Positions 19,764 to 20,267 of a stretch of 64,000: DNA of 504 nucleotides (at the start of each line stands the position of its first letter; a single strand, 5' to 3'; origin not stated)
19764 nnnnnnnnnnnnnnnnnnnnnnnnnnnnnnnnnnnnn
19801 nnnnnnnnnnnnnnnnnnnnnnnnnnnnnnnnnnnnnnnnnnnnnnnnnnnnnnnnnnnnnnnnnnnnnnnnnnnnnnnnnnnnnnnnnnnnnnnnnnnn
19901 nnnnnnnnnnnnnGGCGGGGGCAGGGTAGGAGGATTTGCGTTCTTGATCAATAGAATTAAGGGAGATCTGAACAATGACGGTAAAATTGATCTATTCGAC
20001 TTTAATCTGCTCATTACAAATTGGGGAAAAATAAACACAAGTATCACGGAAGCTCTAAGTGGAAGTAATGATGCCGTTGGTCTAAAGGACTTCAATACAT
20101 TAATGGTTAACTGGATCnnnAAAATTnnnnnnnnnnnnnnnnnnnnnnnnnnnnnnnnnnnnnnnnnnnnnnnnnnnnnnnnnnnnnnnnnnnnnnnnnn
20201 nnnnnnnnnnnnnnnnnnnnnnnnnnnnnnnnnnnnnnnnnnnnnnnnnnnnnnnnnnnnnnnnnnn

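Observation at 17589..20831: Dockerin-bearing NodB deacetylase followed by a membrane-anchored cohesin-like protein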

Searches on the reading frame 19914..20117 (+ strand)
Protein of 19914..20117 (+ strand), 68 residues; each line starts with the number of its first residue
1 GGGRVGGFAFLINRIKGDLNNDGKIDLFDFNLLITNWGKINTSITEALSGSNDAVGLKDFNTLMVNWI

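Call 15: search_protein_families(library=pfam, proteins=[window:19914-20117:+], max_evalue=10)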
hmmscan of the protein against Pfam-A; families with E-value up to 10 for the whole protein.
seq(68 aa): 4 families
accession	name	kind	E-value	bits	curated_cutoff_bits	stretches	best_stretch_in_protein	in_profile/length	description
PF00404.24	Dockerin_1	-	0.00019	22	22.9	1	16-44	1-31/57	Dockerin type I domain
PF13202.12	EF-hand_5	-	0.03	14.3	25.9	1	18-31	9-22/25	EF hand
PF00036.39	EF-hand_1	-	0.046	13.7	25.4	1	18-34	10-26/29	EF hand domain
PF21008.3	AIF-1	-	0.093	13.4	50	1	16-65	49-104/140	Allograft inflammatory factor 1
